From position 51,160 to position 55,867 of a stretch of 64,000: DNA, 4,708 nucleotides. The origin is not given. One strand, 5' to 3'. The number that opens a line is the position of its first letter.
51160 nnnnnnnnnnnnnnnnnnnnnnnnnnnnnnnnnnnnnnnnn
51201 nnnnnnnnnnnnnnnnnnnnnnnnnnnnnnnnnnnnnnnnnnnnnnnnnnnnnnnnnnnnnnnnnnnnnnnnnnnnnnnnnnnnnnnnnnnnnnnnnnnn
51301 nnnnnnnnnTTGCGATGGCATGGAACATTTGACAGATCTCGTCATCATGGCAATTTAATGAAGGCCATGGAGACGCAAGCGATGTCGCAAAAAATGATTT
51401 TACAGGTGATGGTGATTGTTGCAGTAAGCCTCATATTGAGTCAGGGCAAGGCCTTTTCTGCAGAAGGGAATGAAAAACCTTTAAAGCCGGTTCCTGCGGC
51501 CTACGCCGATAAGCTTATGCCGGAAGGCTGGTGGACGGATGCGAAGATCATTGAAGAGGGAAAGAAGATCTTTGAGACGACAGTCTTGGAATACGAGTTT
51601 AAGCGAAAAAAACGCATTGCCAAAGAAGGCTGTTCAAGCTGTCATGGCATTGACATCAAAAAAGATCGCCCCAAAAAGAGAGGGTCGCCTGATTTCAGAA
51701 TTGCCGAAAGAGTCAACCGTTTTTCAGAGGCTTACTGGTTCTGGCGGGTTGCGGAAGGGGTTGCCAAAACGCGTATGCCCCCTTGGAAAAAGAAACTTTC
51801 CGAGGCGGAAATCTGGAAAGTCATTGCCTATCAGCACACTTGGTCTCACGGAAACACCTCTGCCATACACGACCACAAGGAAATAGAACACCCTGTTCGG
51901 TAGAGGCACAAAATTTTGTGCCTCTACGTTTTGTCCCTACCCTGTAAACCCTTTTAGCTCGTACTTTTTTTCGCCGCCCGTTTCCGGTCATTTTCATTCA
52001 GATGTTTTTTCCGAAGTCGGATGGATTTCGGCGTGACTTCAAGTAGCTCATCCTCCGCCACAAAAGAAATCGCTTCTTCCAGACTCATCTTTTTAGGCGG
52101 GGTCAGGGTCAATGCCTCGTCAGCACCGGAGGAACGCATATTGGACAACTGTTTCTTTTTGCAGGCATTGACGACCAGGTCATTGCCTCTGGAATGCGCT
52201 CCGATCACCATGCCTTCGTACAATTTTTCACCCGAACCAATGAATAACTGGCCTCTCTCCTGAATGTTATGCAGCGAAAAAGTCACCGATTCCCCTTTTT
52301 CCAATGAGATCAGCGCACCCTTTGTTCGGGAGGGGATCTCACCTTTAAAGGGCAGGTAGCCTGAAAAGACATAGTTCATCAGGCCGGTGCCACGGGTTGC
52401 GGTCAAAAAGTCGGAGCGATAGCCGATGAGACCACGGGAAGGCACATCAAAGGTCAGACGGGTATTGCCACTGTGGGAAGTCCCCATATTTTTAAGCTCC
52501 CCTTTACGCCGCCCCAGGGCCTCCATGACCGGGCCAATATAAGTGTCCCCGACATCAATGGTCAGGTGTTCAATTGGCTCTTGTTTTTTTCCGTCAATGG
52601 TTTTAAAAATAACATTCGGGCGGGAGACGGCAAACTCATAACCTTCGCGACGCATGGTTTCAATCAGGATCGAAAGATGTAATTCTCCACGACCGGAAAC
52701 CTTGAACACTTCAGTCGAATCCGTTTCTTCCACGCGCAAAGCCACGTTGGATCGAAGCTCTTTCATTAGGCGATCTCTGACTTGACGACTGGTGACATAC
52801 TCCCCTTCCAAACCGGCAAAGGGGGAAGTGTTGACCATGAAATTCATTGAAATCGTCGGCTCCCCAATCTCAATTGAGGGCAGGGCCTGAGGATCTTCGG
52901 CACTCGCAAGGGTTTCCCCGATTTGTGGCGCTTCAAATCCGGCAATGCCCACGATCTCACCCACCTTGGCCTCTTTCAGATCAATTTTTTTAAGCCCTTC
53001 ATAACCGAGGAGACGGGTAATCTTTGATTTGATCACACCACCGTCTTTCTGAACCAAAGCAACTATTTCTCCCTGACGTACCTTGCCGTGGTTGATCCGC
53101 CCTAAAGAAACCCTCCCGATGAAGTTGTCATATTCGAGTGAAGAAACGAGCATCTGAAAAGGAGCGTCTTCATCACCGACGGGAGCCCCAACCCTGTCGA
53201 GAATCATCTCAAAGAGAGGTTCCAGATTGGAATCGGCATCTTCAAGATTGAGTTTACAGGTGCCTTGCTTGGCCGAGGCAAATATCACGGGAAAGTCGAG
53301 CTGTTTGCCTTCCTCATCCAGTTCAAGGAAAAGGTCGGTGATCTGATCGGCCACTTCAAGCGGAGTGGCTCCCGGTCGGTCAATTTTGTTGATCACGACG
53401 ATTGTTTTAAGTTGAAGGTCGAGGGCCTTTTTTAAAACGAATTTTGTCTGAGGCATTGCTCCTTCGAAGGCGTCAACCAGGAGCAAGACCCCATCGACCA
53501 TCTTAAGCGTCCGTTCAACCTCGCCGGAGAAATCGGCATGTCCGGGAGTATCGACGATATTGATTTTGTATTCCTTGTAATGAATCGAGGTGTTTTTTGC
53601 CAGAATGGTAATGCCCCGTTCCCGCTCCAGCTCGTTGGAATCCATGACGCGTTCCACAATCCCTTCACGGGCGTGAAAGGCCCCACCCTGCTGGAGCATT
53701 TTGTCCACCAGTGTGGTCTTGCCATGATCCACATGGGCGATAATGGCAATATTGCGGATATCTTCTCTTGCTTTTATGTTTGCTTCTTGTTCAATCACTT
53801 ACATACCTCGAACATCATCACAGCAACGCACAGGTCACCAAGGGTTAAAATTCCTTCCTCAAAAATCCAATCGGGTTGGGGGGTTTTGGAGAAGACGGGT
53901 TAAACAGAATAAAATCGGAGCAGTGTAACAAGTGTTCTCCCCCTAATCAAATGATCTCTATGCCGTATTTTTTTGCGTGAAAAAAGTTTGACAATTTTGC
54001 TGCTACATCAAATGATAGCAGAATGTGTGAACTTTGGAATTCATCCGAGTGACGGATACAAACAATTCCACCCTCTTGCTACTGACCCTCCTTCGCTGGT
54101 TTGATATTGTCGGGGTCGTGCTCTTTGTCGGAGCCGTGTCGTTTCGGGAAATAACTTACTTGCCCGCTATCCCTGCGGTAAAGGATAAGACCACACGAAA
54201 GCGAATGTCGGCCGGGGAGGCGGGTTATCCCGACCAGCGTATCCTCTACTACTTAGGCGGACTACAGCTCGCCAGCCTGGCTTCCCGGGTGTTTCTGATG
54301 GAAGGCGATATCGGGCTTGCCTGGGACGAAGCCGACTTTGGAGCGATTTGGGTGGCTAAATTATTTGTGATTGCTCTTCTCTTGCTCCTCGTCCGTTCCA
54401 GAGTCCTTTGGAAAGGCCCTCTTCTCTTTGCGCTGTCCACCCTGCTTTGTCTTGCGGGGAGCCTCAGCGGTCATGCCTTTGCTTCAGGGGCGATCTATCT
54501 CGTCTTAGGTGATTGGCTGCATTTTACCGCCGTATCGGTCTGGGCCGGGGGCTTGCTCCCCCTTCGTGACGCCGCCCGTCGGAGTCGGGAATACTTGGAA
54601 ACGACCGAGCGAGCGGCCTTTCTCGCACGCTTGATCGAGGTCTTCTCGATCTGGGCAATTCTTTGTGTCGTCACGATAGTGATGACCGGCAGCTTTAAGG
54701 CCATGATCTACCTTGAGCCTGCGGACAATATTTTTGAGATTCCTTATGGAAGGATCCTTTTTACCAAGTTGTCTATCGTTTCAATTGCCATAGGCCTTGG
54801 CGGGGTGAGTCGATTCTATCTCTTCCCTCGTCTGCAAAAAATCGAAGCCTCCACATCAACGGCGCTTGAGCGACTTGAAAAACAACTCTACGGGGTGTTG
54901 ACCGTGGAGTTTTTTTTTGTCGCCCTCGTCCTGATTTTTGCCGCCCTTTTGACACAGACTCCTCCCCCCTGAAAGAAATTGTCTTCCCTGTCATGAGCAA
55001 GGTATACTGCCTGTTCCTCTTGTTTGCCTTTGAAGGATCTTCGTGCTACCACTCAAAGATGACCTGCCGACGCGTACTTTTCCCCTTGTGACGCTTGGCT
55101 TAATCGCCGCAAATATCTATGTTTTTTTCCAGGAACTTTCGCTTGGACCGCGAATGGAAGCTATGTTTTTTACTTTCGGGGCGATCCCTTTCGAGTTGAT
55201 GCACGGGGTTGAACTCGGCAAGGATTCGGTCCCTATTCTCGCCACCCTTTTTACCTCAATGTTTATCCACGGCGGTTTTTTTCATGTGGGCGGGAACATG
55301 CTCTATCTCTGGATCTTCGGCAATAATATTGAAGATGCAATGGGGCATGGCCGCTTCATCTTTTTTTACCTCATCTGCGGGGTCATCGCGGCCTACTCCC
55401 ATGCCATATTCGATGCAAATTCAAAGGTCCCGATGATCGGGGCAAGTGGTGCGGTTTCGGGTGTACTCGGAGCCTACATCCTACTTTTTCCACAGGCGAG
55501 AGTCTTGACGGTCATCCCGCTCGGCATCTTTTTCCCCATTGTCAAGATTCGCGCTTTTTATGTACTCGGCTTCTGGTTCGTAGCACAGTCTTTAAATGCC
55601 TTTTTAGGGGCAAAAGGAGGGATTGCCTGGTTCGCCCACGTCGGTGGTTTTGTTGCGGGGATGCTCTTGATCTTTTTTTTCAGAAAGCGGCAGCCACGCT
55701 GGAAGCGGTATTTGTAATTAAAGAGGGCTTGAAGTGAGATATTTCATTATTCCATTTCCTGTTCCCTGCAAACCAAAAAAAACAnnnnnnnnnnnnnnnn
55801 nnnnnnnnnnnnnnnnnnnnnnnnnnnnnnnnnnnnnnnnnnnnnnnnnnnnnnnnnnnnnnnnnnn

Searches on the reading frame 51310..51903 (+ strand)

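Call 39: search_protein_families(library=pfam, proteins=[window:51310-51903:+], max_evalue=0.001)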
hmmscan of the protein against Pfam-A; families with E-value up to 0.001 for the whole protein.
window:51310-51903:+ (197 aa): 2 families
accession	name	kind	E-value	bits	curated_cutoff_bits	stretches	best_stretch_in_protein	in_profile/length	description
PF13442.11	Cytochrome_CBB3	-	1.6e-10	41.6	27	1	100-174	6-67/68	Cytochrome C oxidase, cbb3-type, subunit III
PF00034.26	Cytochrom_C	-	4.4e-08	34.8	21.3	1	101-174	5-85/90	Cytochrome c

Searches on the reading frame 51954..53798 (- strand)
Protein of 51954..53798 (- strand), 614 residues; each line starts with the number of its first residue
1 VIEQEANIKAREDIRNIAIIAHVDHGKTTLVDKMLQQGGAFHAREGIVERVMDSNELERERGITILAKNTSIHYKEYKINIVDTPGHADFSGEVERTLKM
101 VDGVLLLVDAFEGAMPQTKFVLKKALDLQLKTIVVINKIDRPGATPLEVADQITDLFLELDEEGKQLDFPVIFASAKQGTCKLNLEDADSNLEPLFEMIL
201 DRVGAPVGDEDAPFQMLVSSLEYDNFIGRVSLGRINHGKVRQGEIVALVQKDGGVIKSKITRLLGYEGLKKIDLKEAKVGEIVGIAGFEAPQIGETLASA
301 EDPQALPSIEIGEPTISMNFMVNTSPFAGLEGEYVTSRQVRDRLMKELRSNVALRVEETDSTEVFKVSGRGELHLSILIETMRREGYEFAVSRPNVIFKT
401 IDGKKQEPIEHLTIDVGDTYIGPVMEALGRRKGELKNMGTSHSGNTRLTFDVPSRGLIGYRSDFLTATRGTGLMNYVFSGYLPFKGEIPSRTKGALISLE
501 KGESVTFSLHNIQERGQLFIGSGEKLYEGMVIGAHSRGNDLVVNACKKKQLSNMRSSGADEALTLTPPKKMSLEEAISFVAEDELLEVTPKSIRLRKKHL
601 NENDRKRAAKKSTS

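Call 39: search_protein_families(library=pfam, proteins=[window:51954-53798:-], max_evalue=0.001)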
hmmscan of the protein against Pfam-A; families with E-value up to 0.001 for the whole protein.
window:51954-53798:- (614 aa): 8 families
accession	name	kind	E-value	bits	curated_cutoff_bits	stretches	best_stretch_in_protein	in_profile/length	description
PF00009.33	GTP_EFTU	-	3.1e-59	200.2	26.5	1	13-201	2-184/188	Elongation factor Tu GTP binding domain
PF21018.2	BipA_C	-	1.7e-46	157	23.8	1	493-601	1-109/110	TypA/BipA C-terminal domain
PF00679.30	EFG_C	-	7e-23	80.9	27.9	1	406-490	3-87/89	Elongation factor G C-terminus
PF22042.2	EF-G_D2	-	2.5e-09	37.5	27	1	213-299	1-83/84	Elongation factor G domain 2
PF03144.31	GTP_EFTU_D2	-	3.3e-08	34.3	30.3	1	228-298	1-73/73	Elongation factor Tu domain 2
PF01926.29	MMR_HSR1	-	2.5e-06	28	21.9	1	17-138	2-113/113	50S ribosome-binding GTPase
PF14492.12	EFG_III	-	8.7e-05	23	27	1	339-386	20-68/75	Elongation Factor G, domain III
PF02421.24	FeoB_N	-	0.00093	19.2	27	0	62-180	32-147/156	Ferrous iron transport protein B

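Call 84: find_homologous_proteins(query=window:51954-53798:-, max_evalue=1e-100)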
Query window:51954-53798:- (614 aa): 8000 proteins with E <= 1e-100 among 8000 candidates; the best 120 are listed.
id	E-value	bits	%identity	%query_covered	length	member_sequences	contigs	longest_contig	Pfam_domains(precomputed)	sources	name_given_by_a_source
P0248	0.0e+0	1274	94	100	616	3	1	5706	PF21018.3,PF01926.30,PF00679.31,PF00009.34,PF03144.32,PF22042.3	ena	-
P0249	0.0e+0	1263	93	100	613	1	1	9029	PF21018.3,PF01926.30,PF00679.31,PF00009.34,PF03144.32,PF22042.3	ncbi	-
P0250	0.0e+0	1261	93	100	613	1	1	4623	PF21018.3,PF01926.30,PF00679.31,PF00009.34,PF03144.32,PF22042.3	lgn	-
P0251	0.0e+0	1108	82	98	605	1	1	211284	PF21018.3,PF01926.30,PF00679.31,PF00009.34,PF03144.32,PF22042.3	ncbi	-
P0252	0.0e+0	1103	80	100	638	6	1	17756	PF21018.3,PF01926.30,PF00679.31,PF00009.34,PF03144.32,PF22042.3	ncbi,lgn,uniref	ncbi:GTP-binding protein TypA/BipA [hydrothermal vent metagenome]|uniref:GTP-binding protein TypA/Bi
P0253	0.0e+0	1096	80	100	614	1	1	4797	PF21018.3,PF01926.30,PF00679.31,PF00009.34,PF03144.32,PF22042.3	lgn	-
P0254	0.0e+0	1096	80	100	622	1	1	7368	PF21018.3,PF01926.30,PF00679.31,PF00009.34,PF03144.32,PF22042.3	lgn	-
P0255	0.0e+0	1095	81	99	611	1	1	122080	PF21018.3,PF01926.30,PF00679.31,PF00009.34,PF03144.32,PF22042.3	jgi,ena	-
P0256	0.0e+0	1087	80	100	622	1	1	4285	PF21018.3,PF01926.30,PF00679.31,PF00009.34,PF03144.32,PF22042.3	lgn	-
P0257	0.0e+0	1087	80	98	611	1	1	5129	PF21018.3,PF01926.30,PF00679.31,PF00009.34,PF03144.32,PF22042.3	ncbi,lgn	-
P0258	0.0e+0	1086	80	100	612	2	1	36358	PF21018.3,PF01926.30,PF00679.31,PF00009.34,PF03144.32,PF22042.3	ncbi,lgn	-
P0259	0.0e+0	1080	78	100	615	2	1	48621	PF21018.3,PF01926.30,PF00679.31,PF00009.34,PF03144.32,PF22042.3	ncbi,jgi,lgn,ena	-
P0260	0.0e+0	1079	79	99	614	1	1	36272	PF21018.3,PF01926.30,PF00679.31,PF00009.34,PF03144.32,PF22042.3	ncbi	ncbi:MAG: translational GTPase TypA [Nitrospiria bacterium]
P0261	0.0e+0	1077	79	99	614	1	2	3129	PF21018.3,PF01926.30,PF00679.31,PF00009.34,PF03144.32,PF22042.3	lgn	-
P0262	0.0e+0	1072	80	97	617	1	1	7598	PF21018.3,PF00679.31,PF00009.34,PF03144.32,PF22042.3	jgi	-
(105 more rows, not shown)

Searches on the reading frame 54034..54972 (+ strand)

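Call 40: search_protein_families(library=pfam, proteins=[window:54034-54972:+], max_evalue=0.001)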
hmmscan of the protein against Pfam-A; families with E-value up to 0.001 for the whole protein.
window:54034-54972:+ (312 aa): 1 family
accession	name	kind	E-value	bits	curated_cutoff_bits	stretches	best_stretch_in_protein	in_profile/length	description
PF05425.18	CopD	-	1.2e-15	58.2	32.1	1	199-306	2-105/105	Copper resistance protein D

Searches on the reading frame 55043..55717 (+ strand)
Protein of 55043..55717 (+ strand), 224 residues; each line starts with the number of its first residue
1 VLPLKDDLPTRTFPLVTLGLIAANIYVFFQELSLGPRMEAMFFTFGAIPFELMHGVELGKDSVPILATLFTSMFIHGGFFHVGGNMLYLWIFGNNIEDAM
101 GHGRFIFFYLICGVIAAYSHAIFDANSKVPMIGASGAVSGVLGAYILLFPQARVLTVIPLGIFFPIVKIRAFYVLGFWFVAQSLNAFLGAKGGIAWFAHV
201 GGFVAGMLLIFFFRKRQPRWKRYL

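Call 40: search_protein_families(library=pfam, proteins=[window:55043-55717:+], max_evalue=0.001)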
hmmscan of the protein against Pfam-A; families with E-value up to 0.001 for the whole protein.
window:55043-55717:+ (224 aa): 2 families
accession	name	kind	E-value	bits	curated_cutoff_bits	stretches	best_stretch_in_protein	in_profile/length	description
PF01694.28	Rhomboid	-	3.6e-34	118.5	22.6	1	68-215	6-142/143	Rhomboid domain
PF08551.15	DUF1751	-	0.00049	21.1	22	0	63-117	5-59/99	Eukaryotic integral membrane protein (DUF1751)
